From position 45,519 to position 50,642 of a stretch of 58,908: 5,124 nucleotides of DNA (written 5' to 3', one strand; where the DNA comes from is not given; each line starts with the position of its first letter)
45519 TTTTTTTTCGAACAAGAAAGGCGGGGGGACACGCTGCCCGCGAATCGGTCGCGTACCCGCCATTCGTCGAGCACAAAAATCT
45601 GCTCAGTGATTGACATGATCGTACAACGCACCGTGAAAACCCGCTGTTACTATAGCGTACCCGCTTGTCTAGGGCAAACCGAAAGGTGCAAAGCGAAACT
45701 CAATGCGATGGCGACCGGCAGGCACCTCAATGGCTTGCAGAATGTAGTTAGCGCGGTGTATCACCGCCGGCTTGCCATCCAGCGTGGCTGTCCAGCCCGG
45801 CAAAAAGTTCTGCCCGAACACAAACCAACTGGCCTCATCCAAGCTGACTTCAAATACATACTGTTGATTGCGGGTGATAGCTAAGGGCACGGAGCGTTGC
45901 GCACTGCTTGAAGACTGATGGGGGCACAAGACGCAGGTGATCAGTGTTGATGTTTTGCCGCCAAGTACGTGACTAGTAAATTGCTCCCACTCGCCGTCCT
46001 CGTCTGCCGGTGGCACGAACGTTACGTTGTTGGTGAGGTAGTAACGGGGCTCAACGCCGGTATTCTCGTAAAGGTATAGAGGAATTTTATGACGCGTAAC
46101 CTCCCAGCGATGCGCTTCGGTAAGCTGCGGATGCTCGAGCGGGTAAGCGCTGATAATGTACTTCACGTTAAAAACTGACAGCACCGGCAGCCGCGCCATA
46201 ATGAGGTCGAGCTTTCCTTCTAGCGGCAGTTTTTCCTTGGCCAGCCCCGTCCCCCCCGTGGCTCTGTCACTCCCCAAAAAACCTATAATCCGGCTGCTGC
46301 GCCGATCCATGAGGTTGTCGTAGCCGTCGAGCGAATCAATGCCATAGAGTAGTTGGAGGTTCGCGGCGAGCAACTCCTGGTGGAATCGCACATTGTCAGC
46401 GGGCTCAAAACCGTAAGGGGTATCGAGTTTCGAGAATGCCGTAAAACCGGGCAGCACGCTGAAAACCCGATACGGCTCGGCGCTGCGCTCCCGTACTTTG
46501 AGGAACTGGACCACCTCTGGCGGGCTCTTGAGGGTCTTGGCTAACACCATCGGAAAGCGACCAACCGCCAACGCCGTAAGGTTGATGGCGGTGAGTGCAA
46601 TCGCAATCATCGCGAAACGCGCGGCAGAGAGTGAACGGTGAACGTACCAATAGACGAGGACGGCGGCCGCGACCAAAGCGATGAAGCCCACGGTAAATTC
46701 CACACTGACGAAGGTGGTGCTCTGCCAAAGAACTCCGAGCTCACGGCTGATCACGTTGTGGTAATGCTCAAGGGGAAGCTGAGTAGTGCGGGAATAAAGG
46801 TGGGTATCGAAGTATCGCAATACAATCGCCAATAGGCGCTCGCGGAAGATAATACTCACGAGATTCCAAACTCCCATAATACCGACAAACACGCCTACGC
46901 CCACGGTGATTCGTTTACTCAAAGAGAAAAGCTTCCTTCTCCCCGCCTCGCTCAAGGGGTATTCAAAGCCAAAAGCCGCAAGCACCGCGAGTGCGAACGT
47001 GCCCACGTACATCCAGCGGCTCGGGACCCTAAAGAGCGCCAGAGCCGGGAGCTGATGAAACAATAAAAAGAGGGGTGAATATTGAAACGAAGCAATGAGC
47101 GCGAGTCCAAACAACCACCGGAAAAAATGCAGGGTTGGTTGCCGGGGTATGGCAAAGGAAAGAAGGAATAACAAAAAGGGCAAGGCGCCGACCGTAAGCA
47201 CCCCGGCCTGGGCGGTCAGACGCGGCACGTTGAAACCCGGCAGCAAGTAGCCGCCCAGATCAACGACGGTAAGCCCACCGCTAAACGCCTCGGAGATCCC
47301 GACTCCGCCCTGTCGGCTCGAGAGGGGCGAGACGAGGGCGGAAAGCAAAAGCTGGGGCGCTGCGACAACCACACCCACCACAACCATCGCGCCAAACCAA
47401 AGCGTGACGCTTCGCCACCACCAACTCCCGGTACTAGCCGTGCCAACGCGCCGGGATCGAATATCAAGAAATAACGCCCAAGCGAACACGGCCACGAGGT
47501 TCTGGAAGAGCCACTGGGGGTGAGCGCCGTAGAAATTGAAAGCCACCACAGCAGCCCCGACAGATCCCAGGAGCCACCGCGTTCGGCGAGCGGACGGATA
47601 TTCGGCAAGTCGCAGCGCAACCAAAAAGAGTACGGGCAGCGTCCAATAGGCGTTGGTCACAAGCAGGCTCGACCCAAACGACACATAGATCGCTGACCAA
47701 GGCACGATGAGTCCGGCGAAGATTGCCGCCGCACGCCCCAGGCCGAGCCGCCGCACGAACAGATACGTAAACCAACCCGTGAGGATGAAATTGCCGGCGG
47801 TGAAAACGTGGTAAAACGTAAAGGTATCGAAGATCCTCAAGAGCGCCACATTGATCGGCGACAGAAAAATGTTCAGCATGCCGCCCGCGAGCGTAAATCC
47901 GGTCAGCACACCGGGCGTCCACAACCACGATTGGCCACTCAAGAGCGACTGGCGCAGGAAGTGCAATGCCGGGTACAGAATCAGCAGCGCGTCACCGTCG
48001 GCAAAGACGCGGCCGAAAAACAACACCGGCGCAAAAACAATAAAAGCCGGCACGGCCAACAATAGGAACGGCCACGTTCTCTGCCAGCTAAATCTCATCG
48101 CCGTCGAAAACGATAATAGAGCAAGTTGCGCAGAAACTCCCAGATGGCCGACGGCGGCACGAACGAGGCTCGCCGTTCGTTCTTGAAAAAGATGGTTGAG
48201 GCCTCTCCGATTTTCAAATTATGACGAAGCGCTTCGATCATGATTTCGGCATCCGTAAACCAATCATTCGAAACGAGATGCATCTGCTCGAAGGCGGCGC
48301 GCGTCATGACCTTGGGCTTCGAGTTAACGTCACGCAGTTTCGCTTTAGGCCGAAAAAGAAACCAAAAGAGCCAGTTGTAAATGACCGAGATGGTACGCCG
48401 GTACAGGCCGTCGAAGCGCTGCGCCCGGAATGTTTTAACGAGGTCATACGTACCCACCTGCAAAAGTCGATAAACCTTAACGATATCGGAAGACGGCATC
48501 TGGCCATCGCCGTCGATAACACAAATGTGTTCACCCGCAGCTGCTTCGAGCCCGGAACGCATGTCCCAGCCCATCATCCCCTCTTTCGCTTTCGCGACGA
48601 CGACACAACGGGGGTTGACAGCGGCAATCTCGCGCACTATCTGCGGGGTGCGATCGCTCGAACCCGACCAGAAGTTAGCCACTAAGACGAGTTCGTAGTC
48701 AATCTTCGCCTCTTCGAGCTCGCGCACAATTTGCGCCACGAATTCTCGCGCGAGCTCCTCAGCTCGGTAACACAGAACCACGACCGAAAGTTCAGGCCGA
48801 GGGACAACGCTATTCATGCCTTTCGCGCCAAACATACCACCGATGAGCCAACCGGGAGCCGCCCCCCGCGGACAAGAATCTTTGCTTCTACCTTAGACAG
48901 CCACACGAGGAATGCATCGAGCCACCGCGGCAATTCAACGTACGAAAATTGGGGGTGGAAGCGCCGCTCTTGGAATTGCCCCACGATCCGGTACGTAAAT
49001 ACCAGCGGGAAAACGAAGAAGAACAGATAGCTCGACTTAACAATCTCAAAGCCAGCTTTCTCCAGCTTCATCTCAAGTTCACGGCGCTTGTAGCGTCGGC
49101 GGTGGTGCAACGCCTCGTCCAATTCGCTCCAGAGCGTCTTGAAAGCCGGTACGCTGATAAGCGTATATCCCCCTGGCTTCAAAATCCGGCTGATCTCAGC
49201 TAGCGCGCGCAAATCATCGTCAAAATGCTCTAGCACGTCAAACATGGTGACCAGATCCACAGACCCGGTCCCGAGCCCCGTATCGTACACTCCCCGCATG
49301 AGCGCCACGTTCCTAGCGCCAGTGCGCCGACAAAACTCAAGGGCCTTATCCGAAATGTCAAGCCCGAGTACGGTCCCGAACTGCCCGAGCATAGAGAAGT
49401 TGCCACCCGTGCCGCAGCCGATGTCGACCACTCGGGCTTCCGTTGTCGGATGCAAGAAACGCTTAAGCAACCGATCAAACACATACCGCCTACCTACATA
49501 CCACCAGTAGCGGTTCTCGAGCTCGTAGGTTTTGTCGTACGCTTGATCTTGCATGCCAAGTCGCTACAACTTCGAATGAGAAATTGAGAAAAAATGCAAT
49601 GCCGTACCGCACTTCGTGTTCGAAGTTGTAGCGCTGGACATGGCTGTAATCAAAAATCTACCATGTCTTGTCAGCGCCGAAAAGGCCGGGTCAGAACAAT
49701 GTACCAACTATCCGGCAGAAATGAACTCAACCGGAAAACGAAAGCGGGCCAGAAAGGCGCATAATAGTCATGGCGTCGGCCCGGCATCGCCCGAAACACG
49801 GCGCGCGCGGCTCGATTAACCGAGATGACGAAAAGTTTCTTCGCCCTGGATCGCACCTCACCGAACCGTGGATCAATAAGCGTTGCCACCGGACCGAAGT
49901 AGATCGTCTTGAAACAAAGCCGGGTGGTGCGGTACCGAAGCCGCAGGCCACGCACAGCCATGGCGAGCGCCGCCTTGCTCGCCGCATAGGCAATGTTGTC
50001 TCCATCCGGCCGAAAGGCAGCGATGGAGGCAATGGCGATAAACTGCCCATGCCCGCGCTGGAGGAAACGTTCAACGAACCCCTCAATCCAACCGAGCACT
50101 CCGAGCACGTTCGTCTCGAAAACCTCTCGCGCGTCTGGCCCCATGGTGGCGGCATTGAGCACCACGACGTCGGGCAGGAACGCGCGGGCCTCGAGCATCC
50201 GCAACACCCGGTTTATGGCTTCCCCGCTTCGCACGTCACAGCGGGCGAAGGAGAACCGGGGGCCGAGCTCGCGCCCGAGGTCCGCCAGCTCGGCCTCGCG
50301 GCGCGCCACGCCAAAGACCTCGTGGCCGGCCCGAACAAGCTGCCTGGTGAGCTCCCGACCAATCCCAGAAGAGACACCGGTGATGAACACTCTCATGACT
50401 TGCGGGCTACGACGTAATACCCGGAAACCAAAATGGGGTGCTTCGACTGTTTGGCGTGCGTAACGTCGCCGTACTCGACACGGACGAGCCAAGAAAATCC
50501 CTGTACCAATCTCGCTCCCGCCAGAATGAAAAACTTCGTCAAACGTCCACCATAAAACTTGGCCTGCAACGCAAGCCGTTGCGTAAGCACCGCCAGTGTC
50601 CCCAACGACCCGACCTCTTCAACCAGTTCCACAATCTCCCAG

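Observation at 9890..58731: About 49-kb lipid-carrier glycan assembly system with an unusually large set of GT-C-type transferases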

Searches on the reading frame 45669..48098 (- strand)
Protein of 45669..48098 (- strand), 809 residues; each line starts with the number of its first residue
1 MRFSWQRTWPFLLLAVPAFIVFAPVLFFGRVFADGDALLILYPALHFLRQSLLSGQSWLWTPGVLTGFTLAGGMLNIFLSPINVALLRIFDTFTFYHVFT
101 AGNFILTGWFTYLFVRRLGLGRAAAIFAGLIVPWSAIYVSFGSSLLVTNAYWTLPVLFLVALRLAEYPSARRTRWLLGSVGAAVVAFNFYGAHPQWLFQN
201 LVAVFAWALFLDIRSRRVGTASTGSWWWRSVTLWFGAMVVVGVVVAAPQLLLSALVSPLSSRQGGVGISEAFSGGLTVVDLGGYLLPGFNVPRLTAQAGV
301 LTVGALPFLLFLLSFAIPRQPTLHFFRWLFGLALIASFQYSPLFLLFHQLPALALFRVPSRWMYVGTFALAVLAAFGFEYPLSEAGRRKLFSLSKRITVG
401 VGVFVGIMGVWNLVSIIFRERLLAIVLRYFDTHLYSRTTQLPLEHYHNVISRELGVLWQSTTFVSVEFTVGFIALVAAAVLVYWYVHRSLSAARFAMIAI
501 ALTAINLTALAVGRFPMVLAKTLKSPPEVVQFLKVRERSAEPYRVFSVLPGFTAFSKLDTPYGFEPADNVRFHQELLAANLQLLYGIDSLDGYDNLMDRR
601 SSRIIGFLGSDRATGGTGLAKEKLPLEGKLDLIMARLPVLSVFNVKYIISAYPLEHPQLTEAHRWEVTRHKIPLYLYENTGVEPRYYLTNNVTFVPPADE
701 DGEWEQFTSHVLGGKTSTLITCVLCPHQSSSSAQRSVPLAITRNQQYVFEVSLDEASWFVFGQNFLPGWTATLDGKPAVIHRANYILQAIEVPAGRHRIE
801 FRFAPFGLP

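Call 5: search_protein_families(library=pfam, proteins=[window:45669-48098:-], max_evalue=0.01)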
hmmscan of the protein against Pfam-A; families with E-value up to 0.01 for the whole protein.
window:45669-48098:- (809 aa): 1 family
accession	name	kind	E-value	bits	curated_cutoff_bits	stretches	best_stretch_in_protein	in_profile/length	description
PF09586.16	YfhO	-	1.5e-12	47.2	28.5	2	759-808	779-828/835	Bacterial membrane protein YfhO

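Call 25: search_protein_families(library=ncbifam, proteins=[window:45669-48098:-], max_evalue=0.01)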
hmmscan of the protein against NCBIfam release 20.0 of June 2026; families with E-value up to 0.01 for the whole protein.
window:45669-48098:- (809 aa): 0 families

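Call 55: search_protein_families(library=pfam, proteins=[window:45669-48098:-], max_evalue=5)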
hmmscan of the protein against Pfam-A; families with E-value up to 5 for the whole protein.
window:45669-48098:- (809 aa): 1 family
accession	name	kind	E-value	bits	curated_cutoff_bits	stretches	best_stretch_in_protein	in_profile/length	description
PF09586.16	YfhO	-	1.5e-12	47.2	28.5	2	759-808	779-828/835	Bacterial membrane protein YfhO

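Call 65: search_solved_structures(query=A4, max_evalue=10)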
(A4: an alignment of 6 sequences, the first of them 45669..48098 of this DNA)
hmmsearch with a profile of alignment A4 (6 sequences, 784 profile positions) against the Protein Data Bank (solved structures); distinct sequences matched with E-value up to 10: 2.
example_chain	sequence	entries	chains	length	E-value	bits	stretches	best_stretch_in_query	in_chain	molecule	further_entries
3i8b_A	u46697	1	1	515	1.2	10.4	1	712-753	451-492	Xylulose kinase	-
4bvv_A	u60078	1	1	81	2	9.7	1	501-545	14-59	APOLIPOPROTEIN(A)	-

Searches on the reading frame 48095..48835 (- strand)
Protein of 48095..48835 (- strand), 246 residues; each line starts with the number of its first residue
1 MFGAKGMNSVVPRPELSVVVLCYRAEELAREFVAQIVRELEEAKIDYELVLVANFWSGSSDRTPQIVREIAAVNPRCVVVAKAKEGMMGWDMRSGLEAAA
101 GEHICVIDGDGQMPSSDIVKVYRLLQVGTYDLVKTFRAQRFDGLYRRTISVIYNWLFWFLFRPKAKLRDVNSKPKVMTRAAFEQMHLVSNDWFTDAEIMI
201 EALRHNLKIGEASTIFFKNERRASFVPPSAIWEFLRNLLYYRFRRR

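Call 5: search_protein_families(library=pfam, proteins=[window:48095-48835:-], max_evalue=0.01)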
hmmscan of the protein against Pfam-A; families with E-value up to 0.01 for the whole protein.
window:48095-48835:- (246 aa): 2 families
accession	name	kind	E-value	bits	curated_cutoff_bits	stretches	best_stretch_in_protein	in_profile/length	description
PF00535.33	Glycos_transf_2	-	1.7e-14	54.5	23.3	1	17-167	1-140/168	Glycosyl transferase family 2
PF13641.12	Glyco_tranf_2_3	-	2.7e-07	31.3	27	1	14-127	1-113/230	Glycosyltransferase like family 2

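Call 25: search_protein_families(library=ncbifam, proteins=[window:48095-48835:-], max_evalue=0.01)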
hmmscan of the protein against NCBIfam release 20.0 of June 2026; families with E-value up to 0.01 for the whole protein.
window:48095-48835:- (246 aa): 11 families
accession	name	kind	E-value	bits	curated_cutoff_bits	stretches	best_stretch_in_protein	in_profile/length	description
NF047588.1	GlcsyltransPgfSStrep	equivalog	1.8e-12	47.1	500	1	16-185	3-167/308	glycosyltransferase PgfS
NF007986.1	PRK10714.1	equivalog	6.3e-11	41.8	529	1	15-156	7-145/316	undecaprenyl-phosphate 4-deoxy-4-formamido-L-arabinose transferase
TIGR04182.1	glyco_TIGR04182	equivalog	9.4e-11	41.6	325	1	31-216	13-190/293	S-layer glycoprotein N-glycosyltransferase AglJ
TIGR03937.1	PgaC_IcaA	equivalog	4.3e-08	32.5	422.3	1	13-112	44-137/407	poly-beta-1,6-N-acetyl-D-glucosamine synthase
NF007482.0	PRK10073.1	equivalog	3.3e-06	26.3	423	1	14-114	6-99/334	glycosyltransferase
NF038302.1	EPS_HpsE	equivalog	0.00023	20.3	300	1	15-120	2-106/307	hormogonium polysaccharide biosynthesis glycosyltransferase HpsE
TIGR04283.1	glyco_like_mftF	equivalog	0.00046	19.8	182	1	16-138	1-109/221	TIGR04283 family arsenosugar biosynthesis glycosyltransferase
NF050050.1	ProtGlycPglI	equivalog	0.0005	19.5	500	1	14-118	2-101/306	GalNAc(5)-diNAcBac-PP-undecaprenol beta-1,3-glucosyltransferase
NF047683.1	TeichurnBiosyTuaG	equivalog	0.0011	18.6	400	1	13-126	5-112/252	teichuronic acid biosynthesis protein TuaG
NF010496.0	PRK13915.1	equivalog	0.0012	18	262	1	15-136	32-154/307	glucosyl-3-phosphoglycerate synthase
NF053739.1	GlytfEpsEBac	equivalog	0.0042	16.1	450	1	14-133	1-116/265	glycosyltransferase EpsE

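Call 28: search_solved_structures(query=window:48095-48835:-, max_evalue=0.001)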
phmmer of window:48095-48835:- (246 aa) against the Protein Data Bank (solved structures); distinct sequences matched with E-value up to 0.001: 4.
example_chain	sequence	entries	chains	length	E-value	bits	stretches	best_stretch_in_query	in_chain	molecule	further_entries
3bcv_A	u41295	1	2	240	1.9e-07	34.2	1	14-135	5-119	Putative glycosyltransferase protein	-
9hwj_A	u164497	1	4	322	2.1e-07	34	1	10-157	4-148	Undecaprenyl-phosphate 4-deoxy-4-formamido-L-arabinose transferase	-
8vxh_A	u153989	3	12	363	5.2e-06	29.5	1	5-157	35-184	Undecaprenyl-phosphate 4-deoxy-4-formamido-L-arabinose transferase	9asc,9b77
9bhc_C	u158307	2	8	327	1.3e-05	28.2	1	11-157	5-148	Undecaprenyl-phosphate 4-deoxy-4-formamido-L-arabinose transferase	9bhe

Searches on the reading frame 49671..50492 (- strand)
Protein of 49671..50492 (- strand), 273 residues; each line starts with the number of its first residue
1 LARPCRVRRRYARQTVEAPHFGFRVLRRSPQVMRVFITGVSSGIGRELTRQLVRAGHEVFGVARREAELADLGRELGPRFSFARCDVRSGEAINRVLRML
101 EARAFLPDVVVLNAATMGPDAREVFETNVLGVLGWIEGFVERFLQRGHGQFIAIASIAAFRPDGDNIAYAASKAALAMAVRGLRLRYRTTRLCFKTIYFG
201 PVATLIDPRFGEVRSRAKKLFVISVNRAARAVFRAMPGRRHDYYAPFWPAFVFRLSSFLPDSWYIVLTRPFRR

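Call 6: search_protein_families(library=pfam, proteins=[window:49671-50492:-], max_evalue=0.01)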
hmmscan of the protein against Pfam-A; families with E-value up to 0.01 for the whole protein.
window:49671-50492:- (273 aa): 9 families
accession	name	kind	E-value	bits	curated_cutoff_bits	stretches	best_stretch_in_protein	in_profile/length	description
PF00106.31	adh_short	-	7.5e-27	94.5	26.6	1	35-206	3-186/195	short chain dehydrogenase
PF13561.12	adh_short_C2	-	6.5e-16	59.1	27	1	39-212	1-186/236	Enoyl-(Acyl carrier protein) reductase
PF01370.27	Epimerase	-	4.1e-08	33.4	20.9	1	35-187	1-160/240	NAD dependent epimerase/dehydratase family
PF16363.11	GDP_Man_Dehyd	-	0.0002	21.4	27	1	36-101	1-75/332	GDP-mannose 4,6 dehydratase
PF08659.16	KR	-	0.00045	20.6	22.6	1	35-107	3-80/180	KR domain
PF13460.12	NAD_binding_10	-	0.00045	20.6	27.2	1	39-161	1-103/184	NAD(P)H-binding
PF04321.23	RmlD_sub_bind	-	0.0013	18.3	27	1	33-123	1-68/287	RmlD substrate binding domain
PF13579.12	Glyco_trans_4_4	-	0.0015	19.3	29.7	1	46-117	8-82/158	Glycosyl transferase 4-like domain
PF02719.21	Polysacc_synt_2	-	0.0043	16.7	20.2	1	35-202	1-171/293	Polysaccharide biosynthesis protein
